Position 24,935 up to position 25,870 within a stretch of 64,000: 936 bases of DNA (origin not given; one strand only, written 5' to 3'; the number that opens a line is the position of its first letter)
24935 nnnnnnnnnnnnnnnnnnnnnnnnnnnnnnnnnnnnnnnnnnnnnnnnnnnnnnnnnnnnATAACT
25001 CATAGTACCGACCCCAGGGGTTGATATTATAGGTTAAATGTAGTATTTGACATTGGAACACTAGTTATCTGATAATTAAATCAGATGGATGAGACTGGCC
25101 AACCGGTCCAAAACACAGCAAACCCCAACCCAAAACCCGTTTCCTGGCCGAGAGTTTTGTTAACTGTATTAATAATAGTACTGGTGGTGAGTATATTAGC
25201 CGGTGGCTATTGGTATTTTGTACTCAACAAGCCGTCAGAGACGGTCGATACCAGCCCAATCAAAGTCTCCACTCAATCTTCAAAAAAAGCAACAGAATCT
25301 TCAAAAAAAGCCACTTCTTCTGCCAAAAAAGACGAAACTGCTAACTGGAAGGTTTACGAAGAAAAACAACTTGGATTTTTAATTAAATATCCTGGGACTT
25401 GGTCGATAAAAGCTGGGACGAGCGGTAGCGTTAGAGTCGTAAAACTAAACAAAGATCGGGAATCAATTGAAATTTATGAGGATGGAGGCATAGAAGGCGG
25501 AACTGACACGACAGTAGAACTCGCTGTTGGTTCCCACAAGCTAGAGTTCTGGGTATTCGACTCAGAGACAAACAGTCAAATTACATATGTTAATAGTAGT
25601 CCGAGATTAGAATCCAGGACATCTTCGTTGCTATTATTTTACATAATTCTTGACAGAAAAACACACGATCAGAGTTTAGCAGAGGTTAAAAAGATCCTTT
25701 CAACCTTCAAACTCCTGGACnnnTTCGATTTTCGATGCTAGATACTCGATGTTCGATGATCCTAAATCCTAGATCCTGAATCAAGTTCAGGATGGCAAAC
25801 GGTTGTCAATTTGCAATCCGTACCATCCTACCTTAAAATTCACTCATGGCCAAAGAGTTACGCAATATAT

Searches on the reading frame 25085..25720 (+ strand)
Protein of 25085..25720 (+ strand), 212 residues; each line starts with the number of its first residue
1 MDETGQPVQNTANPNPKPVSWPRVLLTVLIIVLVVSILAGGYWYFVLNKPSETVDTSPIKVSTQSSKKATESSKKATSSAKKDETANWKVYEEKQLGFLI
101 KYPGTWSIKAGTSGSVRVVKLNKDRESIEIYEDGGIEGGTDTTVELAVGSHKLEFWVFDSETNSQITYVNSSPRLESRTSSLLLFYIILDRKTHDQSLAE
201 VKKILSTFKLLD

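Call 10: search_protein_families(library=pfam, proteins=[window:25085-25720:+], max_evalue=1)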
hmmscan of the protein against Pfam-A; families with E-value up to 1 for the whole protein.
window:25085-25720:+ (212 aa): 8 families
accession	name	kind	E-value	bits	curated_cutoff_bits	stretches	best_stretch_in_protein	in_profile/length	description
PF14283.11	CD1107-like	-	0.006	16.9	26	1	25-51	130-156/158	Mobile element protein CD1107-like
PF18933.6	PsbP_2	-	0.0097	16.4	27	1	68-123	23-81/184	PsbP-like protein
PF12685.13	SpoIIIAH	-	0.022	15.1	30.6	1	28-87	4-60/191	SpoIIIAH-like protein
PF03896.21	TRAP_alpha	-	0.045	13.4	24.7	1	25-84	127-173/180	Translocon-associated protein (TRAP), alpha subunit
PF10907.13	DUF2749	-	0.093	13.2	25.5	1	22-69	3-49/72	Protein of unknown function (DUF2749)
PF19721.4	DUF6215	-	0.16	12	27.1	1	28-77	10-58/135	Family of unknown function (DUF6215)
PF03547.23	Mem_trans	-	0.17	10.9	25.7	1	26-106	126-207/343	Membrane transport protein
PF00029.24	Connexin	-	0.18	12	31.3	1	15-85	66-136/225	Connexin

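Call 69: search_protein_families(library=ncbifam, proteins=[window:25085-25720:+], max_evalue=0.001)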
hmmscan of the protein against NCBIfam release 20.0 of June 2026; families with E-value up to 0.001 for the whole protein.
window:25085-25720:+ (212 aa): 1 family
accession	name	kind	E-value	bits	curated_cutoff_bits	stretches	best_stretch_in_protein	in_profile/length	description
NF042931.1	SAG1386_EF1546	equivalog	2.6e-05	24.3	80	1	23-86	28-91/158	SAG1386/EF1546 family surface-associated protein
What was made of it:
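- On SAG1386/EF1546 surface-associated protein (NF042931): The paralog at 25085 scores 24.3 bits, over the anchor and linker only (call 69).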
